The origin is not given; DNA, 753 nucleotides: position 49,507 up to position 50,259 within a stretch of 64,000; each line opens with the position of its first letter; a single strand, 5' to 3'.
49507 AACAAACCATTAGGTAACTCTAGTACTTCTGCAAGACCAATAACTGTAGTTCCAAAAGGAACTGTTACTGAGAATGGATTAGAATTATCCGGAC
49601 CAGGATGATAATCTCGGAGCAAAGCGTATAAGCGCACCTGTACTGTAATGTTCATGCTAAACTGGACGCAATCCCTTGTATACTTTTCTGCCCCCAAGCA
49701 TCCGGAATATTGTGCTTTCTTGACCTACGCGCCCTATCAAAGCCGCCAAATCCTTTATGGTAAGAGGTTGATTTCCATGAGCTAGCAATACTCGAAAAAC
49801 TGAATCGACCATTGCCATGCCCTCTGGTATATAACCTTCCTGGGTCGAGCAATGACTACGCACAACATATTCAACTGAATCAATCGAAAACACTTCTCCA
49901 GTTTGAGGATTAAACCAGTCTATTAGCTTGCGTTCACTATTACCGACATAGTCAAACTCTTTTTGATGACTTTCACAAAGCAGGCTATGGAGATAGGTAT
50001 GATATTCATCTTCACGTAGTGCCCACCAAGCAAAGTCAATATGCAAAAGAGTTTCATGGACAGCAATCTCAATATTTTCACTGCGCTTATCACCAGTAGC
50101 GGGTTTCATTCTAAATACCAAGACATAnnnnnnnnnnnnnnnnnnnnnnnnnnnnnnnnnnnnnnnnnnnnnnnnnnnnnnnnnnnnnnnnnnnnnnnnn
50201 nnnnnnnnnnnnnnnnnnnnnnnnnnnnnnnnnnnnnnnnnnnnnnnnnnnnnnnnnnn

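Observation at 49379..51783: Self-contained three-gene operon: two unrecognisable proteins translationally coupled to a MoaD/ThiS-type ubiquitin-like protein ending GG-NK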

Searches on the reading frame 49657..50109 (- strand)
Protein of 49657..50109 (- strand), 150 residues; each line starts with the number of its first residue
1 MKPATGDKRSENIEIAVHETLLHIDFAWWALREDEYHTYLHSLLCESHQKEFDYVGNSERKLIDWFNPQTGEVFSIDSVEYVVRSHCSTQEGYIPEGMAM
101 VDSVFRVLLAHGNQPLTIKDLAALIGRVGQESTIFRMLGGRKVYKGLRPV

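Call 3: search_protein_families(library=pfam, proteins=[window:49657-50109:-], max_evalue=1)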
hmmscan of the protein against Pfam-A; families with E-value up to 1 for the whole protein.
window:49657-50109:- (150 aa): 4 families
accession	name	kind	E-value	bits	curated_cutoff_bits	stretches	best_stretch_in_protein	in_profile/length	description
PF25318.1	WH_GDS1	-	0.023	15.2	27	1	101-127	11-37/95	GDS1 winged helix domain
PF12904.13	Collagen_bind_2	-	0.066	13.5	22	1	58-81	46-69/92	Putative collagen-binding domain of a collagenase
PF09339.16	HTH_IclR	-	0.2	11.9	22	1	108-138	11-39/52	IclR helix-turn-helix domain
PF05066.19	HARE-HTH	-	0.23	12.3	25.9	1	98-128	1-30/71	HB1, ASXL, restriction endonuclease HTH domain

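Call 4: search_protein_families(library=ncbifam, proteins=[window:49657-50109:-], max_evalue=1)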
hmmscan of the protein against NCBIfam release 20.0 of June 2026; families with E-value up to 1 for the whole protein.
window:49657-50109:- (150 aa): 0 families

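Call 5: search_protein_families(library=padloc, proteins=[window:49657-50109:-], max_evalue=1)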
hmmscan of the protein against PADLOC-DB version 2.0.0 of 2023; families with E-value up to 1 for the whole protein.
window:49657-50109:- (150 aa): 1 family
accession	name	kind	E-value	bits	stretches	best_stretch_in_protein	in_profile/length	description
PDLC00774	Cyclase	-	0.04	11.1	1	22-101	122-194/316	oligonucleotide-cyclase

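Call 17: find_homologous_proteins(query=window:49657-50109:-)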
Query window:49657-50109:- (150 aa): 8 proteins with E <= 0.001 among 28 candidates.
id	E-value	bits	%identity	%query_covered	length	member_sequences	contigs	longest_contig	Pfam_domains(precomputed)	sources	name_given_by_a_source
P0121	1.3e-76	273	83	100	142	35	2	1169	-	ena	-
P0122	6.0e-76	271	81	100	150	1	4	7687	-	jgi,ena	-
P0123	6.5e-75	268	79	100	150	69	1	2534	-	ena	-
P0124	1.5e-65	237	71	100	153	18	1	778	-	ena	-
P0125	1.5e-64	234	70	100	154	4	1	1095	-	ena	-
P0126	7.4e-64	232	69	100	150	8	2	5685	-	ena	-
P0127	6.1e-63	229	68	100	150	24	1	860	-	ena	-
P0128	7.6e-58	212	89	72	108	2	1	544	-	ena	-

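Call 48: predict_structure(alignment_id=A5)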
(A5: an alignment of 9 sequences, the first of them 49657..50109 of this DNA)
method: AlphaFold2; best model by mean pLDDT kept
length: 150 residues; sequences in the alignment: 9
mean_pLDDT: 65.3   pTM: 0.60
mean pLDDT of the five models: 65.3, 58.1, 56.2, 53.0, 52.5
residues with pLDDT >= 90: 0; 70-90: 54; 50-70: 79; < 50: 17
segments of 3 or more residues with pLDDT < 50: 1-12
pLDDT, mean of each block of 10 residues (from residue 1): 42 58 73 68 72 58 57 59 55 67 75 81 84 71 61
secondary structure, 60 per line:
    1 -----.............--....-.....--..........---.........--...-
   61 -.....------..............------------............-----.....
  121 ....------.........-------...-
elements in order: H6-18 E21-24 H26-30 H33-42 H46-54 E62-66 E73-77 H78-86 H99-110 H118-124 H131-139 E147-149

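Call 51: fold_search(model_id=the predicted structure, library=pdb)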
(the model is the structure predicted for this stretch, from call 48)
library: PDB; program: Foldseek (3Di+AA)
matches with E <= 10: 89; with E <= 0.001: 0
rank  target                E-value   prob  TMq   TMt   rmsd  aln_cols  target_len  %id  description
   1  9bph_A                1.9e+00  0.03  0.15  0.08  15.4       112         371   10  CRYO-EM STRUCTURE OF CARDIAC MUSCLE ALPHA-ACTIN M305L HCM MUTANT (released 2025-05-14)
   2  6vz4_MODEL_1_L        2.0e+00  0.03  0.17  0.08  16.5       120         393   13  Cryo-EM structure of Sth1-Arp7-Arp9-Rtt102 bound to the nucleosome in ADP Beryllium Fluoride state (released 2020-12-02)
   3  6kw3_f                2.0e+00  0.02  0.15  0.07  20.1       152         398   10  The ClassA RSC-Nucleosome Complex (released 2019-11-13)
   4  8dmy_C                2.3e+00  0.02  0.15  0.08  15.4       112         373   10  Cryo-EM structure of cardiac muscle alpha-actin (released 2023-04-12)
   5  8dmy_A                2.3e+00  0.02  0.15  0.08  15.4       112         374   10  Cryo-EM structure of cardiac muscle alpha-actin (released 2023-04-12)
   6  7tpt_A                2.6e+00  0.02  0.15  0.07  17.0       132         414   14  Single-particle Cryo-EM structure of Arp2/3 complex at branched-actin junction. (released 2022-05-25)
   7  8ti3_A                2.7e+00  0.04  0.15  0.08  11.5        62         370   11  Yeast actin wild type (released 2024-07-31)
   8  1td6                  2.9e+00  0.04  0.21  0.13  12.7       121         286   12  Crystal structure of the conserved hypothetical protein MP506/MPN330 (gi: 1674200)from Mycoplasma pneumoniae (released 2004-12-07)
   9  7bti_A                3.1e+00  0.02  0.15  0.08  16.3       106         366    8  Phalloidin bound F-actin complex (released 2020-05-20)
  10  7ztd_A                3.3e+00  0.04  0.15  0.08  11.7        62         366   11  Non-muscle F-actin decorated with non-muscle tropomyosin 3.2 (released 2023-01-11)
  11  3b63_B                3.3e+00  0.02  0.16  0.08  15.4       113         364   11  Actin filament model in the extended form of acromsomal bundle in the Limulus sperm (released 2008-11-18)
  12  2p9u_B                3.5e+00  0.01  0.14  0.11  16.2       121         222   12  Crystal structure of bovine Arp2/3 complex co-crystallized with AMP-PNP and calcium (released 2007-05-29)
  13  5ec0                  3.5e+00  0.01  0.12  0.08  14.7       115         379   11  Crystal Structure of Actin-like protein Alp7A (released 2016-11-02)
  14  8oid_A                3.7e+00  0.01  0.14  0.08  15.9       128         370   13  Cryo-EM structure of ADP-bound, filamentous beta-actin harboring the N111S mutation (released 2023-08-09)
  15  3w6v_A                4.0e+00  0.06  0.23  0.29   8.9        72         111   17  Crystal structure of the DNA-binding domain of AdpA, the global transcriptional factor, in complex with a target DNA (released 2013-09-18)
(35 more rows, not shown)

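Call 56: search_solved_structures(query=A4, max_evalue=10)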
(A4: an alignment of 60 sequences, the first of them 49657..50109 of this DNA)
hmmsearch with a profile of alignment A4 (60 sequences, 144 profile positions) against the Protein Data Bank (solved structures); distinct sequences matched with E-value up to 10: 2.
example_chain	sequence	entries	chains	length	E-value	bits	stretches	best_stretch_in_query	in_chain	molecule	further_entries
9ga3_E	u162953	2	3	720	0.3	14.2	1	87-121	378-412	UvrABC system protein B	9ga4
5li0_j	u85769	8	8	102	1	12.5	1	35-72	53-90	30S ribosomal protein S10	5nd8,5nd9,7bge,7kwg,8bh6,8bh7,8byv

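Call 57: search_protein_families(library=pfam, alignment_id=A4, max_evalue=0.1)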
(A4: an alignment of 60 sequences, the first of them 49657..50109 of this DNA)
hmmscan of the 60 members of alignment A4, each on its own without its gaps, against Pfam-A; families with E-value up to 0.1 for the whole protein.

A. member 1, window:49657-50109:- (150 aa): 2 families
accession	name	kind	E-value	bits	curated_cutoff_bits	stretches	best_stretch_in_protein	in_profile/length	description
PF25318.1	WH_GDS1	-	0.023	15.2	27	1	101-127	11-37/95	GDS1 winged helix domain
PF12904.13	Collagen_bind_2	-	0.066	13.5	22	1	58-81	46-69/92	Putative collagen-binding domain of a collagenase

B. families by the number of members that match (of 60 scanned): 24 families
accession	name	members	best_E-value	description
PF25318.1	WH_GDS1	22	0.00046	GDS1 winged helix domain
PF12840.13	HTH_20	14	0.0013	Helix-turn-helix domain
PF04760.21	IF2_N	3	0.0011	Translation initiation factor IF-2, N-terminal region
PF13936.12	HTH_38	3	0.017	Helix-turn-helix domain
PF05066.19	HARE-HTH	3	0.032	HB1, ASXL, restriction endonuclease HTH domain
PF09339.16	HTH_IclR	3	0.043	IclR helix-turn-helix domain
PF25213.1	HVO_A0261_N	2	0.0024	HVO_A0261 N-terminal domain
PF09640.15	DUF2027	2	0.0057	Domain of unknown function (DUF2027)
PF12904.13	Collagen_bind_2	2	0.018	Putative collagen-binding domain of a collagenase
PF17782.7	DprA_WH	2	0.031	DprA winged helix domain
PF23659.1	UFL1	1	0.026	E3 UFM1-protein ligase 1-like domain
PF24336.1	DUF7504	1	0.03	Family of unknown function (DUF7504)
PF21783.3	YNCE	1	0.048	YNCE-like beta-propeller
PF05732.17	RepL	1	0.048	Firmicute plasmid replication protein (RepL)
PF13545.12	HTH_Crp_2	1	0.049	Crp-like helix-turn-helix domain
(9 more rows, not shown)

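Call 82: search_protein_families(library=phrogs, proteins=[window:49657-50109:-], max_evalue=0.01)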
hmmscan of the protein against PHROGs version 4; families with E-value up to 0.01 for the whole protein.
window:49657-50109:- (150 aa): 0 families
